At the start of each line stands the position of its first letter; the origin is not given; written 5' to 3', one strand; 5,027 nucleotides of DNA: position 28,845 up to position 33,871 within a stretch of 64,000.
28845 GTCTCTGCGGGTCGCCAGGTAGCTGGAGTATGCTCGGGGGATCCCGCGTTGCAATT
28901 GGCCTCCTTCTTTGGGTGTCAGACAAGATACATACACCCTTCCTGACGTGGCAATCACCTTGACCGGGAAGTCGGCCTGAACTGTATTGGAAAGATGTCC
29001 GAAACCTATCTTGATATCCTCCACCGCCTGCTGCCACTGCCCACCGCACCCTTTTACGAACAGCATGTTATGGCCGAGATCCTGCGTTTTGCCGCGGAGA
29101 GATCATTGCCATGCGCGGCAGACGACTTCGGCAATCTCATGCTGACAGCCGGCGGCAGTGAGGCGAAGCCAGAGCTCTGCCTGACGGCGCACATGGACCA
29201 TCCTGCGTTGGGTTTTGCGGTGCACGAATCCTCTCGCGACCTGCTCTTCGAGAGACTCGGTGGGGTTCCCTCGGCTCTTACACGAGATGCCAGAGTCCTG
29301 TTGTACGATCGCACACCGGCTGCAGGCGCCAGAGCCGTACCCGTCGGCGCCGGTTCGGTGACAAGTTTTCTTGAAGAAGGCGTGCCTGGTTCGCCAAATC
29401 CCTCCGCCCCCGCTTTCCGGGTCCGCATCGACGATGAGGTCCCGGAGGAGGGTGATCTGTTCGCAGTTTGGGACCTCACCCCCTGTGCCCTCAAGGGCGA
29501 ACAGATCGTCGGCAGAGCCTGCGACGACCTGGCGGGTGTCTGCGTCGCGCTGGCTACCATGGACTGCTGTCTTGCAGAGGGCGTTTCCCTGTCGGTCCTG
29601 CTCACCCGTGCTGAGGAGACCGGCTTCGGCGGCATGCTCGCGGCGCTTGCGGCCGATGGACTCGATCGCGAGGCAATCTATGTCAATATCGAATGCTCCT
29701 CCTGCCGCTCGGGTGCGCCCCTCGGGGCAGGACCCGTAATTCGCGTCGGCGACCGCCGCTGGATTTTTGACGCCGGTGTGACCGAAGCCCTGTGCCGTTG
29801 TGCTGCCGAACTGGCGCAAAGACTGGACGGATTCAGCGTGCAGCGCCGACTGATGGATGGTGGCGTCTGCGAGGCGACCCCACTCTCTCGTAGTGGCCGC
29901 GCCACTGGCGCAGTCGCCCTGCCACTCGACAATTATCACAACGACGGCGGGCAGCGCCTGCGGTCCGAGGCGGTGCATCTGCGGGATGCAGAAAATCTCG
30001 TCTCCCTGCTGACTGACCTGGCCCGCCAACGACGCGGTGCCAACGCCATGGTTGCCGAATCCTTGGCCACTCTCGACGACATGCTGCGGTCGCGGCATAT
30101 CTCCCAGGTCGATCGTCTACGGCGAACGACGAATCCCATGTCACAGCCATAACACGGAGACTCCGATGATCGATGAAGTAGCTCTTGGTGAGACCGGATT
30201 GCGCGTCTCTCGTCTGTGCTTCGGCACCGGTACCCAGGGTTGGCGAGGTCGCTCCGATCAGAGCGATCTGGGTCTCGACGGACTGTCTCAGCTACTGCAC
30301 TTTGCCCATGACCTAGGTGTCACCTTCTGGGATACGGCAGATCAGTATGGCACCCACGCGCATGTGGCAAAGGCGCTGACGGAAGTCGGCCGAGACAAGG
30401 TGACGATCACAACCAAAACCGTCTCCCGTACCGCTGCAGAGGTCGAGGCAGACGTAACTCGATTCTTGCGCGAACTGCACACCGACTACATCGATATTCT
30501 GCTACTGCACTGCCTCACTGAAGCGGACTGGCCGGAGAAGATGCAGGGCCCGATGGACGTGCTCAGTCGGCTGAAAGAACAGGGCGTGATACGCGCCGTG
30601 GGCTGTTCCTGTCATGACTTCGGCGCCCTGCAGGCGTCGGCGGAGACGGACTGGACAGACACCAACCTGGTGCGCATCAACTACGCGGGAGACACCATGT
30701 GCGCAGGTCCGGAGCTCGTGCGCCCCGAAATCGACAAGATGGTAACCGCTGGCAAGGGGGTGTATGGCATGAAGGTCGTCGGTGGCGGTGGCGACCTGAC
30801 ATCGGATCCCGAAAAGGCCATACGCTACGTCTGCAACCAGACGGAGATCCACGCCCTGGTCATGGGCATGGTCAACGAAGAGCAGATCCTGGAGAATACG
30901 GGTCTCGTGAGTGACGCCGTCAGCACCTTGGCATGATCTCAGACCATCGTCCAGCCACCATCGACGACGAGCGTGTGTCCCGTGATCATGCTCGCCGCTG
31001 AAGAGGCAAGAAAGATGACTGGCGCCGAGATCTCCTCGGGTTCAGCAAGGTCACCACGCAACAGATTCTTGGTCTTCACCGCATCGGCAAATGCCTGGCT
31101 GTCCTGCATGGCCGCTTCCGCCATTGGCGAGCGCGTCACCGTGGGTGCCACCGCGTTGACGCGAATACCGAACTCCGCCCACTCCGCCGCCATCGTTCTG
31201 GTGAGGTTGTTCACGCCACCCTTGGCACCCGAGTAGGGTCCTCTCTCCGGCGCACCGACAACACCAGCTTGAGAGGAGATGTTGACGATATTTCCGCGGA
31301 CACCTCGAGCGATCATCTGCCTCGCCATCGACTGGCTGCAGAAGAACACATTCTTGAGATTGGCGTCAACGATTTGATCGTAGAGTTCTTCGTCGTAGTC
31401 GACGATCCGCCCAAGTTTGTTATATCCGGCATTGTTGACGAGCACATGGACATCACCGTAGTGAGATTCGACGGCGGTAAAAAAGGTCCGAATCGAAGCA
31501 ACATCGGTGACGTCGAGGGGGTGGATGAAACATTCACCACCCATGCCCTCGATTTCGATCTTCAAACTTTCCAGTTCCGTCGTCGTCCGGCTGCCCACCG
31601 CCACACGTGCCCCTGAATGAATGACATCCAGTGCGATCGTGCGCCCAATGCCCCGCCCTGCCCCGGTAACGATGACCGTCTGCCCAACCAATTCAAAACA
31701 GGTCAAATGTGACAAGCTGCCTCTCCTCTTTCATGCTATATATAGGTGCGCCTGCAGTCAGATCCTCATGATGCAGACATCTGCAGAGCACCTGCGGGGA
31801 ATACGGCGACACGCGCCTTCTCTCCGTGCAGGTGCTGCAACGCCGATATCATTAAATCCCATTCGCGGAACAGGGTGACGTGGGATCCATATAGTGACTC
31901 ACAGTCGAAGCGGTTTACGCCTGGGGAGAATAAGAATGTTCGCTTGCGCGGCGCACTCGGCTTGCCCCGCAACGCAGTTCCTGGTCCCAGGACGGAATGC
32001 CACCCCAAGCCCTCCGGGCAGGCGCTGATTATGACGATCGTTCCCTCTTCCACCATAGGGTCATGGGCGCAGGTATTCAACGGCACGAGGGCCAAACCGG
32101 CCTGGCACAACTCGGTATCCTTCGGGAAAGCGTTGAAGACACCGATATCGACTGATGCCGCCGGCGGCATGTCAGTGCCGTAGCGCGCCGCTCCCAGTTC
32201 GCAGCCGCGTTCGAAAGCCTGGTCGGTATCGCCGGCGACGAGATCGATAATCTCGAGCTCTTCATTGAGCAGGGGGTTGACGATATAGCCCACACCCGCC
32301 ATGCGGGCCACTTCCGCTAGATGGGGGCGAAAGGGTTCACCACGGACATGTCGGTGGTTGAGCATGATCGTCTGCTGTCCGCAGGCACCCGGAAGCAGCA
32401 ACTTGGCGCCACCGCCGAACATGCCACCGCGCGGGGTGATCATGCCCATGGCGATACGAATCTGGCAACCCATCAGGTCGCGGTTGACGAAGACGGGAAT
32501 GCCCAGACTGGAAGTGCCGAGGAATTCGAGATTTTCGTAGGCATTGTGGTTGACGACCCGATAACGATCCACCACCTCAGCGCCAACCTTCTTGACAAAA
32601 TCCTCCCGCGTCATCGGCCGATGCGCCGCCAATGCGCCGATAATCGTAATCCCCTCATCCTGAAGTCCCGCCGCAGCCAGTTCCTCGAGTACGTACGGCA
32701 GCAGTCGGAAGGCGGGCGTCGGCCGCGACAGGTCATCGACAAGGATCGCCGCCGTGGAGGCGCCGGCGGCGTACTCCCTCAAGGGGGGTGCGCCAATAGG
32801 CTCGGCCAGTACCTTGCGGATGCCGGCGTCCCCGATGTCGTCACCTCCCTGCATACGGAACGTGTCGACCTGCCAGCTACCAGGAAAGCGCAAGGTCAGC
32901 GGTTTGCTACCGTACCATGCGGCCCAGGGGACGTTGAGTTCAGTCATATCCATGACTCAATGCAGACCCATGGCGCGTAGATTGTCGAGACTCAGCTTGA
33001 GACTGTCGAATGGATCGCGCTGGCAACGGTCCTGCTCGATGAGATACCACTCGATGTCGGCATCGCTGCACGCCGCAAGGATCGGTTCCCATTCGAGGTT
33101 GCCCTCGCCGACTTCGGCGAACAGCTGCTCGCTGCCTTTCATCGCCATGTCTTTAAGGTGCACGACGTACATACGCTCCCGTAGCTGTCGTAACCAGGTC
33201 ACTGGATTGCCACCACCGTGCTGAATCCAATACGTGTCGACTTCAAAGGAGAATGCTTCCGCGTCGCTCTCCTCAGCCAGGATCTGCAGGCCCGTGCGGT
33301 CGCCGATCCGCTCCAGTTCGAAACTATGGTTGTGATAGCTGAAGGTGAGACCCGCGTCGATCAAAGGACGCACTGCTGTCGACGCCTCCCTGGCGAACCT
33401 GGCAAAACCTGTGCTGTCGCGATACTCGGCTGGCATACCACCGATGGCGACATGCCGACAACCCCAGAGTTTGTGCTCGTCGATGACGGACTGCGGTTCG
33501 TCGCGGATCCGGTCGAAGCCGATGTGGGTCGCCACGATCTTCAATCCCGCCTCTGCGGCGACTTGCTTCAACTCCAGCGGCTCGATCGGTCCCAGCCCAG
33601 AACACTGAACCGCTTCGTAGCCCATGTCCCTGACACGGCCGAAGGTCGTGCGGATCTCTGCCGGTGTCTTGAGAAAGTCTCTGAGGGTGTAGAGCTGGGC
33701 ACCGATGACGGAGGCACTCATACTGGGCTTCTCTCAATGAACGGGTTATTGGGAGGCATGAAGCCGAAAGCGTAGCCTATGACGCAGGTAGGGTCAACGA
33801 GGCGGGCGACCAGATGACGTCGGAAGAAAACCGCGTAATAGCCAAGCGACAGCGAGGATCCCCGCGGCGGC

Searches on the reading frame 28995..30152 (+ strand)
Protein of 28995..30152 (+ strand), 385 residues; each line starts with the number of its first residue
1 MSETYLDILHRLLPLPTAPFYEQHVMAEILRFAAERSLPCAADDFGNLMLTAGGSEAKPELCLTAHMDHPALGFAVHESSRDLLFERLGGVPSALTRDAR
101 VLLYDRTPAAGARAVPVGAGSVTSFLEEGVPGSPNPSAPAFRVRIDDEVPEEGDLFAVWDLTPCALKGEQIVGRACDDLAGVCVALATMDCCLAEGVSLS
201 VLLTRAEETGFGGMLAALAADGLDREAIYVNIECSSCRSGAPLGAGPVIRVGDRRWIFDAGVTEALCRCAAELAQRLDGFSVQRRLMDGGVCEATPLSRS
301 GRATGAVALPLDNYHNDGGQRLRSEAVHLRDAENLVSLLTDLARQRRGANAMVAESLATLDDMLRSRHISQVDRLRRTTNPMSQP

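Call 10: search_protein_families(library=pfam, proteins=[window:28995-30152:+], max_evalue=0.01)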
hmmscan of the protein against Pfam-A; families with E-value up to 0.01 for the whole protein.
window:28995-30152:+ (385 aa): 2 families
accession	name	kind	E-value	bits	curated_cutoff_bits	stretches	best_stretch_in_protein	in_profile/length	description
PF05343.19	Peptidase_M42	-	1.3e-18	67.6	23.2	1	46-338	1-292/292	M42 glutamyl aminopeptidase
PF01546.33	Peptidase_M20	-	5.7e-05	23.5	24.6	1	147-342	7-203/206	Peptidase family M20/M25/M40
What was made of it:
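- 28995..30152 (+): Divergently transcribed M42/M20-type aminopeptidase gene. It is a conserved neighbour within Latescibacterota only. Pfam Peptidase_M42 1.3e-18 (call 10).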

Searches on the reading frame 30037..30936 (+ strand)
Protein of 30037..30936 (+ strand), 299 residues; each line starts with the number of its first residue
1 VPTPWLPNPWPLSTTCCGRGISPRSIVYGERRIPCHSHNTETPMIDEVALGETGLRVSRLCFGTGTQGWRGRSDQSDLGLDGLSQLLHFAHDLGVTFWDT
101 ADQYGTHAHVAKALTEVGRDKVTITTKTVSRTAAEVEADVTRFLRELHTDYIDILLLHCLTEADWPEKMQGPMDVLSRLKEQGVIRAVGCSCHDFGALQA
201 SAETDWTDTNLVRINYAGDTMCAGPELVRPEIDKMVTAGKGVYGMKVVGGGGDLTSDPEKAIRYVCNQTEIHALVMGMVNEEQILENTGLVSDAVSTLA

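Call 10: search_protein_families(library=pfam, proteins=[window:30037-30936:+], max_evalue=0.01)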
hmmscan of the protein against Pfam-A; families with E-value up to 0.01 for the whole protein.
window:30037-30936:+ (299 aa): 1 family
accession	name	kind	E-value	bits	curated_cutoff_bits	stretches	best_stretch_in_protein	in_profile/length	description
PF00248.27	Aldo_ket_red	-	4.6e-23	82.1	24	1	60-251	2-195/291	Aldo/keto reductase family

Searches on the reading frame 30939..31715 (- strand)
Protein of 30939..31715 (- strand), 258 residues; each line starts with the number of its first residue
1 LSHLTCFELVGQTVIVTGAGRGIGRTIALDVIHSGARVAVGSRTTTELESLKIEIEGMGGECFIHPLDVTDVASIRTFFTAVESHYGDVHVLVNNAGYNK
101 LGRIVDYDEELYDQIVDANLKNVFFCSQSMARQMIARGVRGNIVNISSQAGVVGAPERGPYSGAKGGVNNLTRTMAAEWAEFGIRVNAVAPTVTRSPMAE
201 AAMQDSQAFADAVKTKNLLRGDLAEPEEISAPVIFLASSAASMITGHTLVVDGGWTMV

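Call 10: search_protein_families(library=pfam, proteins=[window:30939-31715:-], max_evalue=0.01)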
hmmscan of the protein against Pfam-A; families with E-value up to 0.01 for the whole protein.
window:30939-31715:- (258 aa): 3 families
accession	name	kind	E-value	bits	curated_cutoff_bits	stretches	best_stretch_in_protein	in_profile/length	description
PF13561.12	adh_short_C2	-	3.6e-57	194.1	27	1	18-256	1-236/236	Enoyl-(Acyl carrier protein) reductase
PF00106.31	adh_short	-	1.5e-53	181.6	26.6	1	12-205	1-193/195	short chain dehydrogenase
PF08659.16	KR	-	2.7e-11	44.2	22.6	1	13-186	2-170/180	KR domain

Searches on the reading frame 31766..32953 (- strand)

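Call 10: search_protein_families(library=pfam, proteins=[window:31766-32953:-], max_evalue=0.01)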
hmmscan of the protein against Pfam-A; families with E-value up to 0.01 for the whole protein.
window:31766-32953:- (395 aa): 1 family
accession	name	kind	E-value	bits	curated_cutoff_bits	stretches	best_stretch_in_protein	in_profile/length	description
PF09861.14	Lar_N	-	1.1e-45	155.8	23.3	1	14-205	1-197/204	Lactate racemase N-terminal domain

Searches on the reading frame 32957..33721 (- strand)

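Call 10: search_protein_families(library=pfam, proteins=[window:32957-33721:-], max_evalue=0.01)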
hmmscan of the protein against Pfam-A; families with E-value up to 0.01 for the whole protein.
window:32957-33721:- (254 aa): 1 family
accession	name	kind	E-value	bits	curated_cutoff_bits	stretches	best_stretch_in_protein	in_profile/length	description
PF01261.30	AP_endonuc_2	-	2e-09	37.9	31.1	1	29-231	3-230/249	Xylose isomerase-like TIM barrel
